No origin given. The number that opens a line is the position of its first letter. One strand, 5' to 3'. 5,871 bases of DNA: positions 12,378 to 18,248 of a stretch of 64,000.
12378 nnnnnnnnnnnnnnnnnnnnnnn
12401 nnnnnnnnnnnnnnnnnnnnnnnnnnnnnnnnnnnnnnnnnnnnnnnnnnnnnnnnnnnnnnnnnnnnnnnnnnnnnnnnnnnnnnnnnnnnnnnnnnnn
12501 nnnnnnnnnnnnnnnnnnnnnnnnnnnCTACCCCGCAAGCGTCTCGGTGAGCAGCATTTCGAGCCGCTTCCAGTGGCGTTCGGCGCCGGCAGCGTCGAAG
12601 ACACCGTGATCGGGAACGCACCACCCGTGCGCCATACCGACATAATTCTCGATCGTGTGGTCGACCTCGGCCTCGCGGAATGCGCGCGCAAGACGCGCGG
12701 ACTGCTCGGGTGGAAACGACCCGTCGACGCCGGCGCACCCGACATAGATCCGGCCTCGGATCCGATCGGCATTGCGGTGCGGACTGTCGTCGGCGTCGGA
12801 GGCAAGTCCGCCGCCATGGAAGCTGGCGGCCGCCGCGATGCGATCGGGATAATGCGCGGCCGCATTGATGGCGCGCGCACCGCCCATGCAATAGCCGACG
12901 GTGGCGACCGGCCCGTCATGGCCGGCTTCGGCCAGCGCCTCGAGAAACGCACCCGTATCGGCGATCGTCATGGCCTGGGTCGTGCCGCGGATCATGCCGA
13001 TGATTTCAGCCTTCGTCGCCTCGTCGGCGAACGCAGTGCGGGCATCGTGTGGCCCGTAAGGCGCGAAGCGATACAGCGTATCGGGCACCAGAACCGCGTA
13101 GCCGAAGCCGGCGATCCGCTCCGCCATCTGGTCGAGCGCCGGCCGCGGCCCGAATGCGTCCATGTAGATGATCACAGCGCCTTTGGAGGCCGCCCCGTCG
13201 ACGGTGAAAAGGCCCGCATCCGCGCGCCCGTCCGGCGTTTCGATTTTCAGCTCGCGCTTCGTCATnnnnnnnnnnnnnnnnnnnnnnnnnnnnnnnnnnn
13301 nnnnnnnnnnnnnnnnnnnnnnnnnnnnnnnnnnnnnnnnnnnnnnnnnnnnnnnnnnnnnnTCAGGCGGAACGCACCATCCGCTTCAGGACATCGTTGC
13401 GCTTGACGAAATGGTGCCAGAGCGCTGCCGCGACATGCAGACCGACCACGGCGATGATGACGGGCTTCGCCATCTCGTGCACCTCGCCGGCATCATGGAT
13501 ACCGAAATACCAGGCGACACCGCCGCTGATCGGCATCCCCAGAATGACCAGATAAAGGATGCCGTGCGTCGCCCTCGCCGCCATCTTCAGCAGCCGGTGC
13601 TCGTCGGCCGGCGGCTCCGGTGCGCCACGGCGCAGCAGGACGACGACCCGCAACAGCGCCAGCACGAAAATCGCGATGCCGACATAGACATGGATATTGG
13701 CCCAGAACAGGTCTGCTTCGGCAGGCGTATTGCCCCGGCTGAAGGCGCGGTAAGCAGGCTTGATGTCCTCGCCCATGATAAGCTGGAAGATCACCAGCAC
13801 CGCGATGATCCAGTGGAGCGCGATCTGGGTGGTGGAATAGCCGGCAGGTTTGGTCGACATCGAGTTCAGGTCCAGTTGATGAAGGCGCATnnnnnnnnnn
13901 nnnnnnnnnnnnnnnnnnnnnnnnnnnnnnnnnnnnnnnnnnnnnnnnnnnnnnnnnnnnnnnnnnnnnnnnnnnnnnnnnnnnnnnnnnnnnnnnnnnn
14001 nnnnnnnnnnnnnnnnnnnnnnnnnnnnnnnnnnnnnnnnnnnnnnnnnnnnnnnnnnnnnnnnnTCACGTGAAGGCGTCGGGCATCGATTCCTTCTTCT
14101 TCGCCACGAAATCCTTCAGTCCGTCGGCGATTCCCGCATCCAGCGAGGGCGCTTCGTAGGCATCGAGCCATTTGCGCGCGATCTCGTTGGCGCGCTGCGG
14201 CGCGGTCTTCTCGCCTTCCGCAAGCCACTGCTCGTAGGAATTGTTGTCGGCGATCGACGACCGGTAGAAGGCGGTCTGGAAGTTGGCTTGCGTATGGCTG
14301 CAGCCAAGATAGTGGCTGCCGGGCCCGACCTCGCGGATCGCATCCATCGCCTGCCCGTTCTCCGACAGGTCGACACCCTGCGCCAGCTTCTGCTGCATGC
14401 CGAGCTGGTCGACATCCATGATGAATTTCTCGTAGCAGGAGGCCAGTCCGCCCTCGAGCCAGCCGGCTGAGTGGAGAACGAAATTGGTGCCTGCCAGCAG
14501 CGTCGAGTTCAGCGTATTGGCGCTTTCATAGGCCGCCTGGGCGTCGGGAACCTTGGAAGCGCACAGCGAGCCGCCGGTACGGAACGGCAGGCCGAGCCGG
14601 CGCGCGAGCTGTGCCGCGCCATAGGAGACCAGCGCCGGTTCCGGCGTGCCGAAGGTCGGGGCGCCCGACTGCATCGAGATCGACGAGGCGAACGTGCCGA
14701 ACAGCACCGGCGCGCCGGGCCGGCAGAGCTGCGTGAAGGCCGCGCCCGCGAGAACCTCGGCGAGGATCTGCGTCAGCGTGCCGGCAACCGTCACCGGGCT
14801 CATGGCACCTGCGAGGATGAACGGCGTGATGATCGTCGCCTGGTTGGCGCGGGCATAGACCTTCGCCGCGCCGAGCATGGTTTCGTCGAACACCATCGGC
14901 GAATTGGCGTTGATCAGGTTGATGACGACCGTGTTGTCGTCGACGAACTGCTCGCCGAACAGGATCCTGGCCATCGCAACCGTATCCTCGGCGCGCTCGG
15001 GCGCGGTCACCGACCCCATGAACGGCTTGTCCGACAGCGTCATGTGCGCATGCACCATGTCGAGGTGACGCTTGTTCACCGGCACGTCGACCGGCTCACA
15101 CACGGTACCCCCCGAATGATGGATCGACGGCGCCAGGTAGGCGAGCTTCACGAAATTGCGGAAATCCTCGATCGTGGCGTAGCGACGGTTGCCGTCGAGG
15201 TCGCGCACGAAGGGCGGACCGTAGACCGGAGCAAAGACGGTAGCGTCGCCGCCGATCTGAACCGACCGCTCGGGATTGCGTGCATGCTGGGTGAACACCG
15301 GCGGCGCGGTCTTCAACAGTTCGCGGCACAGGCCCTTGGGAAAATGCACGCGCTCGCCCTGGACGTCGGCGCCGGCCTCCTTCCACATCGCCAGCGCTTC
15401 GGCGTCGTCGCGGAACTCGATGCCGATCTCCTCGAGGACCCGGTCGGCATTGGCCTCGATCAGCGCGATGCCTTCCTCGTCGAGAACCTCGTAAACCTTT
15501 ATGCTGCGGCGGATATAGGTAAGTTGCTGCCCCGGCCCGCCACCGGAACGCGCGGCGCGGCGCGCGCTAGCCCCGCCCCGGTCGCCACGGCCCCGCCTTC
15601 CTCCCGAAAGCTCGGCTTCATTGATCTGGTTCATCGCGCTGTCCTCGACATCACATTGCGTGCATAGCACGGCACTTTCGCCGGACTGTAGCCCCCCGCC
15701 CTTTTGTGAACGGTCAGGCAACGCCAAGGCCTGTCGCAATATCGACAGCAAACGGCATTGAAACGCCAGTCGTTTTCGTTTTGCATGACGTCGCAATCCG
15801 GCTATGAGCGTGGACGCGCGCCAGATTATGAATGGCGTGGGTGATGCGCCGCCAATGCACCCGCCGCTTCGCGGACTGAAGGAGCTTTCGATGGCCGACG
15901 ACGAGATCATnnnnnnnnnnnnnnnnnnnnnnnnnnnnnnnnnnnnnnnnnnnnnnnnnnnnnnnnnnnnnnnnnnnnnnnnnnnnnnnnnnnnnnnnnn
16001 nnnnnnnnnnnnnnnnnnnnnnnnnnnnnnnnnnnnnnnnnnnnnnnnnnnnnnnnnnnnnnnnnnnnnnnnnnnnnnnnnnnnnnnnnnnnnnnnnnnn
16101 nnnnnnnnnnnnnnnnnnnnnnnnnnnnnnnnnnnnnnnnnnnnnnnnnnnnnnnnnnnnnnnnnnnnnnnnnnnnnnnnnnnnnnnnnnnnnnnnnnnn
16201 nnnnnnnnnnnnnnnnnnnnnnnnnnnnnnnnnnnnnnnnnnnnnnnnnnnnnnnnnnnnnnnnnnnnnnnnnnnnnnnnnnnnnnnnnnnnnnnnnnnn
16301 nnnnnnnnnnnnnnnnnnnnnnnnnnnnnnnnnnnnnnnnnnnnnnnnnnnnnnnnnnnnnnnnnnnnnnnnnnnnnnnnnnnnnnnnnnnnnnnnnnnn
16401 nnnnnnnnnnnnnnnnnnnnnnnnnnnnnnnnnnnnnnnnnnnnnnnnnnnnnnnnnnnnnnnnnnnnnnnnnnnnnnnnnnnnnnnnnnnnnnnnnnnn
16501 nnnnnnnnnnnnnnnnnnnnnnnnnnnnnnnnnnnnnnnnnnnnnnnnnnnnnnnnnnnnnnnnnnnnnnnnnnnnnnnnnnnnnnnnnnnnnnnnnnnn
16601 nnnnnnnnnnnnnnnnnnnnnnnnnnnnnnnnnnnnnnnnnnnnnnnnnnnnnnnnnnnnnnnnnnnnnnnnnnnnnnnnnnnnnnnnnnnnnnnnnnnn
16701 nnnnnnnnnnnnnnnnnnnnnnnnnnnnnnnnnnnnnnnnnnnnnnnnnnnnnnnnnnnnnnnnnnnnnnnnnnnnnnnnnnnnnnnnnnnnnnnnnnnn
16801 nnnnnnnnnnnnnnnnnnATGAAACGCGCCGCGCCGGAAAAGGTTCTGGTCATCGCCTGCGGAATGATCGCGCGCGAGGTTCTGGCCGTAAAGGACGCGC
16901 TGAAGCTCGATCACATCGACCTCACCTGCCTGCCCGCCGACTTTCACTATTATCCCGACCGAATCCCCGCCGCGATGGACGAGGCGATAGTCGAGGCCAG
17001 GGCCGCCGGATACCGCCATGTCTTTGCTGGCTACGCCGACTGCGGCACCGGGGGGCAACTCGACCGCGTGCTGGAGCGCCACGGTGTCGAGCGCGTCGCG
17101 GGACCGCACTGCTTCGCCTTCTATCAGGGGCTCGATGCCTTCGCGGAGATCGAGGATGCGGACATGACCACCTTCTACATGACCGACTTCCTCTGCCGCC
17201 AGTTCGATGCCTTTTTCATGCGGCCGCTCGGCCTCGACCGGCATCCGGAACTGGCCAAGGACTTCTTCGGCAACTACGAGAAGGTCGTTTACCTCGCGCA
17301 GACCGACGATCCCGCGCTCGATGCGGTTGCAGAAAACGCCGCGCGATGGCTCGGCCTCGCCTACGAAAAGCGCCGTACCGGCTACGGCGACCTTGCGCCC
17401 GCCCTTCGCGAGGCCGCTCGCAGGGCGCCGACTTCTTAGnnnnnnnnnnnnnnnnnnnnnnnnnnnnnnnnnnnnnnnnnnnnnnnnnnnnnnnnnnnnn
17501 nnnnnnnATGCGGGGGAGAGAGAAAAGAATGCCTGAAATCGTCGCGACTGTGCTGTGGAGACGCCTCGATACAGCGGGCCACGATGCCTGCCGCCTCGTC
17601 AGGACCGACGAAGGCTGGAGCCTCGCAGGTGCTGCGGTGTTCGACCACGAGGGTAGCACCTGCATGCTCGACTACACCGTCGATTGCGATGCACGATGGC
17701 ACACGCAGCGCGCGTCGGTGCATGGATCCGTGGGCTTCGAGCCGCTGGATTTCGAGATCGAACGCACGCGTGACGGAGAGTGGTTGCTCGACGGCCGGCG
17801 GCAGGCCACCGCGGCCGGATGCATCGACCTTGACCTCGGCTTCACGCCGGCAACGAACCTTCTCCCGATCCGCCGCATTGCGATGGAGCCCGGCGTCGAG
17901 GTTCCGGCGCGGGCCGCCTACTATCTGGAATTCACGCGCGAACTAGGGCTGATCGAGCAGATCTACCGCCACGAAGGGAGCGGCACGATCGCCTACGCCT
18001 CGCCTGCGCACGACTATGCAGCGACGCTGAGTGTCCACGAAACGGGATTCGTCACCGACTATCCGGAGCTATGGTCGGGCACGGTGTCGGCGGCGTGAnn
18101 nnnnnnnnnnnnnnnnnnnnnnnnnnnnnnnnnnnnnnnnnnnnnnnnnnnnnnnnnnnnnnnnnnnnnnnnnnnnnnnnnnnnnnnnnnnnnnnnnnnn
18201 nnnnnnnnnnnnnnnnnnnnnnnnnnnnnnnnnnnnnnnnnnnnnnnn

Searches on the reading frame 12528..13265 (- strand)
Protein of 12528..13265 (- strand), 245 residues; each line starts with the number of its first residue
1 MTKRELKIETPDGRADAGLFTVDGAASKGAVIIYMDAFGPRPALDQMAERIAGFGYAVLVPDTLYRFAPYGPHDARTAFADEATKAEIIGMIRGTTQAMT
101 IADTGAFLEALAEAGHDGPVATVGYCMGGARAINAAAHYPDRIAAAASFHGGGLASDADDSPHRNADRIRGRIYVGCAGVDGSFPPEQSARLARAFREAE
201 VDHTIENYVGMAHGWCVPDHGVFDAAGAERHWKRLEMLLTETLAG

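Call 40: search_protein_families(library=pfam, proteins=[window:12528-13265:-], max_evalue=0.00001)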
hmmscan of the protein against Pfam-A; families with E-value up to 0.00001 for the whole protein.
window:12528-13265:- (245 aa): 3 families
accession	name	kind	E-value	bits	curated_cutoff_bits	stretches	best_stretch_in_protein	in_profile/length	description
PF01738.24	DLH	-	5e-34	118.2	21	1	20-240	6-214/217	Dienelactone hydrolase family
PF00561.26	Abhydrolase_1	-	5.4e-07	30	25.8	1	97-151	48-102/245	alpha/beta hydrolase fold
PF12146.15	Hydrolase_4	-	5.9e-06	26.2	27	0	100-146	58-104/239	Serine aminopeptidase, S33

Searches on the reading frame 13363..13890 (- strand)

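Call 40: search_protein_families(library=pfam, proteins=[window:13363-13890:-], max_evalue=0.00001)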
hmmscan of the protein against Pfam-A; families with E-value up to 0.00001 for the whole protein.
window:13363-13890:- (175 aa): 1 family
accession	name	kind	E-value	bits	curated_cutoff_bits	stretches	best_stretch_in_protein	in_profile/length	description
PF01292.26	Ni_hydr_CYTB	-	5.7e-26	91.8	30.1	1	18-173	2-178/179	Prokaryotic cytochrome b561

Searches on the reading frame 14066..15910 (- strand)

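Call 40: search_protein_families(library=pfam, proteins=[window:14066-15910:-], max_evalue=0.00001)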
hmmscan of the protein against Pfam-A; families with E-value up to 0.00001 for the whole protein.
window:14066-15910:- (614 aa): 1 family
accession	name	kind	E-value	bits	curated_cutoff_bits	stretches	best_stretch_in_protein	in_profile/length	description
PF06253.16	MTTB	-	2.2e-234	778.5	25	1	111-610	2-500/500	Trimethylamine methyltransferase (MTTB)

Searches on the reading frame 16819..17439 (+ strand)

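Call 40: search_protein_families(library=pfam, proteins=[window:16819-17439:+], max_evalue=0.00001)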
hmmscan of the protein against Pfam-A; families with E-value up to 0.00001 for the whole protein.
window:16819-17439:+ (206 aa): 1 family
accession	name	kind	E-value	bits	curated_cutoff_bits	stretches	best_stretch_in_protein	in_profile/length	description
PF07796.16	DUF1638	-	1.6e-22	80.6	27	1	37-194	1-159/161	Protein of unknown function (DUF1638)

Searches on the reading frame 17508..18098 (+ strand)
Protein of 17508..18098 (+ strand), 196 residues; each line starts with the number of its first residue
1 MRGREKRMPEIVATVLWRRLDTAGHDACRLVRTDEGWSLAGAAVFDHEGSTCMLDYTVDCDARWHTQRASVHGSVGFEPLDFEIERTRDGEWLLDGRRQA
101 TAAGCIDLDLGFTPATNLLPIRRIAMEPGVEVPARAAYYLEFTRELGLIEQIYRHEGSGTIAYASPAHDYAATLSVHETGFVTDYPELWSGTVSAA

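Call 40: search_protein_families(library=pfam, proteins=[window:17508-18098:+], max_evalue=0.00001)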
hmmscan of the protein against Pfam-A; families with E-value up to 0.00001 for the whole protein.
window:17508-18098:+ (196 aa): 1 family
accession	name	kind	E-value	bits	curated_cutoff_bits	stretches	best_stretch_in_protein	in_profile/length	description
PF06475.18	Glycolipid_bind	-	3.3e-43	147.8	25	1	14-190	1-179/180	Putative glycolipid-binding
